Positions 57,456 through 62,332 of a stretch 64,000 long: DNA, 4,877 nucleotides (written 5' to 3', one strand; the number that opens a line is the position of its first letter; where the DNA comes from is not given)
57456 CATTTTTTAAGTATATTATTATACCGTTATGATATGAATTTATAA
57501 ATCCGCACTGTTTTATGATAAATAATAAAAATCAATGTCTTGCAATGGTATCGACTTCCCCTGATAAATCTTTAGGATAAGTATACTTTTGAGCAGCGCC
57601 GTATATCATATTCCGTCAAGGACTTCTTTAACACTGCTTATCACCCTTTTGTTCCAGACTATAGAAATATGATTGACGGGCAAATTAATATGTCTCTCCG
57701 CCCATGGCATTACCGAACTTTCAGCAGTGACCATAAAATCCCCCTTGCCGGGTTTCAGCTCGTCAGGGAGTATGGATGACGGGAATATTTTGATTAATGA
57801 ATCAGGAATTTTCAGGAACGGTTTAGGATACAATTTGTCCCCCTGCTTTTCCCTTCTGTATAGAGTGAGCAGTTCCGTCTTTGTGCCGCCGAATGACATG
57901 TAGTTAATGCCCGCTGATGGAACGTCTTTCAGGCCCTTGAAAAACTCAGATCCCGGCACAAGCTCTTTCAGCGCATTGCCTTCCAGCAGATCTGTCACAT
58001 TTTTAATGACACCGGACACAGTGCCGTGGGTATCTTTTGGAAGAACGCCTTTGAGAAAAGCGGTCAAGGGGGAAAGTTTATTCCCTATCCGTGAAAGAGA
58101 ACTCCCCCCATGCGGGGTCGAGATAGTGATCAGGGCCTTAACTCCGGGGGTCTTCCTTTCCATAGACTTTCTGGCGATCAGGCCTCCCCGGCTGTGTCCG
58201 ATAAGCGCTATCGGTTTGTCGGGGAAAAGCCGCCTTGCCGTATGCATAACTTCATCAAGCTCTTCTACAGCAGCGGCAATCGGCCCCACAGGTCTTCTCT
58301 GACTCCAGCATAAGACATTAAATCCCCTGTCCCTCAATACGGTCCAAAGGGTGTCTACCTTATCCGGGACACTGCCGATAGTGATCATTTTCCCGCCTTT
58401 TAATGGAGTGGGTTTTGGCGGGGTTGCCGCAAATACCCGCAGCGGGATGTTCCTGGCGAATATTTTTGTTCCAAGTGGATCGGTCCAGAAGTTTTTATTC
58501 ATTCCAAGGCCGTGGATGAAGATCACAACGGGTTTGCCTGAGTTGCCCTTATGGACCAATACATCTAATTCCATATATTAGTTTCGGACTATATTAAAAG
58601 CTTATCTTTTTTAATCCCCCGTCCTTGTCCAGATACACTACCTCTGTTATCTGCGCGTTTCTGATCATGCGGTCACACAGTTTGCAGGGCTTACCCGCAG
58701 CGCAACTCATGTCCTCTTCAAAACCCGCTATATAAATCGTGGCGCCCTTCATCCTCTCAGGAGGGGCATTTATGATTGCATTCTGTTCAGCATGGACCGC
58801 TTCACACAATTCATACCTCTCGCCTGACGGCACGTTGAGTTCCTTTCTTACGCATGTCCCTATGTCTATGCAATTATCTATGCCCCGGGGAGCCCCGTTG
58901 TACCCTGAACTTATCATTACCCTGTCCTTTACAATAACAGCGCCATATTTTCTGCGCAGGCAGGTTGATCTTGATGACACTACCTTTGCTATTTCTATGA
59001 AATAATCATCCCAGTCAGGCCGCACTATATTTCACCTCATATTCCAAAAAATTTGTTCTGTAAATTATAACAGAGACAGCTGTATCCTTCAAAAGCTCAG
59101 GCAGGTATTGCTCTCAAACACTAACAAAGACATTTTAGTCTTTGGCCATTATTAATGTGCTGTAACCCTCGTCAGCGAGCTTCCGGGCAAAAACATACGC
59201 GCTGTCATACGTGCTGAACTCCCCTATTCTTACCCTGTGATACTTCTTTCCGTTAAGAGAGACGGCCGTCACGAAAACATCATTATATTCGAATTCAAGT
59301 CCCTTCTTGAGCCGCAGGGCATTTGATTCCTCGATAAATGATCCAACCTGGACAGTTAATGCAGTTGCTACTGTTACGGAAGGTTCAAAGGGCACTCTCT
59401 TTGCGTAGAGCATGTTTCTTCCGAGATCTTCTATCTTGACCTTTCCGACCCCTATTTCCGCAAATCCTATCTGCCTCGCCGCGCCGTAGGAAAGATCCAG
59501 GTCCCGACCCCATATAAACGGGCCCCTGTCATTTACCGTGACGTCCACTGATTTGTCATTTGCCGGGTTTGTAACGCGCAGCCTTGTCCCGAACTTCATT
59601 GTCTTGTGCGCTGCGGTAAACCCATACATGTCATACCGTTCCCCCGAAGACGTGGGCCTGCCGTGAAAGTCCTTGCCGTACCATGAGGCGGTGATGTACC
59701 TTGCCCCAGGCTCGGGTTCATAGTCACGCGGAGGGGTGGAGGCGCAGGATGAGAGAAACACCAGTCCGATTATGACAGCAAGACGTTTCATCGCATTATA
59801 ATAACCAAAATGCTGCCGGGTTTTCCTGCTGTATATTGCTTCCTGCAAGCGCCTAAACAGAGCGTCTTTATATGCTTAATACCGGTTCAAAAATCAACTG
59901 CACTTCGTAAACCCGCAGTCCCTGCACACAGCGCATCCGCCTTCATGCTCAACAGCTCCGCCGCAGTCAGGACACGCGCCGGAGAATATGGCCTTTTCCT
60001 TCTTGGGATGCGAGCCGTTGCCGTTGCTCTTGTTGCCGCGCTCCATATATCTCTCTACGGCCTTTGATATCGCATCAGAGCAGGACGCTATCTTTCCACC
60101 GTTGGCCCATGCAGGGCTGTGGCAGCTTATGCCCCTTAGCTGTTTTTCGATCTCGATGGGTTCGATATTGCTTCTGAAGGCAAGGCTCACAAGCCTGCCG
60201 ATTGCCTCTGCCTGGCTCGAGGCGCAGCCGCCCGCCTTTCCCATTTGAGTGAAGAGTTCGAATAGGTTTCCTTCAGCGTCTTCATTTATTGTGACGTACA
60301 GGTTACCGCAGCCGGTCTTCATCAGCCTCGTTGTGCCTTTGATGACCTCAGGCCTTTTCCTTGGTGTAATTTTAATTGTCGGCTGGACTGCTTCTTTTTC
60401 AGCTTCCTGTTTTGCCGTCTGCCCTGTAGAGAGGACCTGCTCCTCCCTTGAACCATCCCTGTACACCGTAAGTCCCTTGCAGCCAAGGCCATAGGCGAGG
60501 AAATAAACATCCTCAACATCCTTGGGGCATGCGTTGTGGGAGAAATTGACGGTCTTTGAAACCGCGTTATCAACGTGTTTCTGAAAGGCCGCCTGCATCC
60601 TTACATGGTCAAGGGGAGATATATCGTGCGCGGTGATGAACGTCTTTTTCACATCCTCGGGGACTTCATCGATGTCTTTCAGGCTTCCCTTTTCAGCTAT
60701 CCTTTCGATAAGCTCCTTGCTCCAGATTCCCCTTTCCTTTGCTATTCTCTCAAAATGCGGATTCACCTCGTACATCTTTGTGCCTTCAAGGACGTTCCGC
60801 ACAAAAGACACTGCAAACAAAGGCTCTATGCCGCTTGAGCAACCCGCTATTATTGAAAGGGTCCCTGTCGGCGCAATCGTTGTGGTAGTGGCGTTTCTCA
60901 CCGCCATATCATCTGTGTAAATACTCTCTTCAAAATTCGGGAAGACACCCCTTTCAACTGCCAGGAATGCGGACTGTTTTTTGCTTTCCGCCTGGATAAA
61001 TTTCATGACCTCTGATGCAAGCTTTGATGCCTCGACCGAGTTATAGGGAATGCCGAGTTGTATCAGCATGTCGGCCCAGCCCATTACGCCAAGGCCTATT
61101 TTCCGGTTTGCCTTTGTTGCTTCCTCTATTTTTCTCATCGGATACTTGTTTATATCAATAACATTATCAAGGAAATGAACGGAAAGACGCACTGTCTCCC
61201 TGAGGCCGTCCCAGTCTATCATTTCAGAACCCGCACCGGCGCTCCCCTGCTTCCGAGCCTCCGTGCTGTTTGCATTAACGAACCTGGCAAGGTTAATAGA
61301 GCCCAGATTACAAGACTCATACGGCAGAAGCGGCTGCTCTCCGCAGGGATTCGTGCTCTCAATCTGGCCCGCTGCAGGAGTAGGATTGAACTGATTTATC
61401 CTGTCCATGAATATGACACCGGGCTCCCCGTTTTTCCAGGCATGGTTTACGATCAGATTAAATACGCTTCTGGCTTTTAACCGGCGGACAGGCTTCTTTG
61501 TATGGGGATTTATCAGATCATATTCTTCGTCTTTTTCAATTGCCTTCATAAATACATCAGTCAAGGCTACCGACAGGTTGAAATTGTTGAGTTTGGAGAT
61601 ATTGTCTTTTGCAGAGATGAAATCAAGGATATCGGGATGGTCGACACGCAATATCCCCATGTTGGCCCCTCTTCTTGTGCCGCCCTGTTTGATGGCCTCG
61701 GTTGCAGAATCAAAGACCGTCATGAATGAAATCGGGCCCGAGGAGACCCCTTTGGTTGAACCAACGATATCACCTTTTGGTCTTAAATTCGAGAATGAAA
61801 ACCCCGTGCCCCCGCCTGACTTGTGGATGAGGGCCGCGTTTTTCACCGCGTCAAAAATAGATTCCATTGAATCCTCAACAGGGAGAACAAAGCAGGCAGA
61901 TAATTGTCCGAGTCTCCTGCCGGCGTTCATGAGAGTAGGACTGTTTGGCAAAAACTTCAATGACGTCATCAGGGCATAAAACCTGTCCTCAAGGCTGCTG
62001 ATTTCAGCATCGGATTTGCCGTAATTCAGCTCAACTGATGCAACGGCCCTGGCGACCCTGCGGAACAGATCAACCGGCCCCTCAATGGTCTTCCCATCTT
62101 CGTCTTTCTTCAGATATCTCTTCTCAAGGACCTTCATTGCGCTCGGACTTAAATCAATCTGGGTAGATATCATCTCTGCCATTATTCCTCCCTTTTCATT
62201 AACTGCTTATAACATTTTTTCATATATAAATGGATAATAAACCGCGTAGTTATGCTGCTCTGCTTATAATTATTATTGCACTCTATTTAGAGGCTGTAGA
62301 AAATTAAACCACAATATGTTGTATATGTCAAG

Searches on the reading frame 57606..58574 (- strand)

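Call 75: search_protein_families(library=pfam, proteins=[window:57606-58574:-], max_evalue=0.00001)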
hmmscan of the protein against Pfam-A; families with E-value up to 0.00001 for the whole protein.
window:57606-58574:- (322 aa): 4 families
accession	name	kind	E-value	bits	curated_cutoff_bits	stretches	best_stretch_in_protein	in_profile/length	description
PF00561.26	Abhydrolase_1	-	1.6e-09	38.2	25.8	1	103-158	52-110/245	alpha/beta hydrolase fold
PF07819.20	PGAP1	-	1.1e-07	32.2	24.3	1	115-160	86-134/233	PGAP1-like alpha/beta domain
PF12146.15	Hydrolase_4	-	1.3e-07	31.6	27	1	96-161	52-117/239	Serine aminopeptidase, S33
PF02089.21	Palm_thioest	-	3e-07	30.8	26.8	1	104-159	56-114/254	Palmitoyl protein thioesterase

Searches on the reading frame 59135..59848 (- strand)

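Call 75: search_protein_families(library=pfam, proteins=[window:59135-59848:-], max_evalue=0.00001)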
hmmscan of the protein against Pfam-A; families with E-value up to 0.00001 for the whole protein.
window:59135-59848:- (237 aa): 2 families
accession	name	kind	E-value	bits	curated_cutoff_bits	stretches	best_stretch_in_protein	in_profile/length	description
PF03330.24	DPBB_1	-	2.6e-22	79.3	28.8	1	53-139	5-83/83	Lytic transglycolase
PF05036.18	SPOR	-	3.3e-11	43.8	21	1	164-230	5-71/76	SPOR domain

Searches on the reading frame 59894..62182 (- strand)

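Call 75: search_protein_families(library=pfam, proteins=[window:59894-62182:-], max_evalue=0.00001)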
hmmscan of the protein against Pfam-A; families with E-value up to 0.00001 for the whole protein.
window:59894-62182:- (762 aa): 3 families
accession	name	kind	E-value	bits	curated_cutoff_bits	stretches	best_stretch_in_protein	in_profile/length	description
PF02867.20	Ribonuc_red_lgC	-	6.1e-143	477.6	23.9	2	95-425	1-347/523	Ribonucleotide reductase, barrel domain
PF00317.26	Ribonuc_red_lgN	-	3.2e-24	85.2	28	1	11-92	3-77/77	Ribonucleotide reductase, all-alpha domain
PF12637.14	TSCPD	-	9.4e-21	74.4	22.8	1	621-713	7-88/88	TSCPD domain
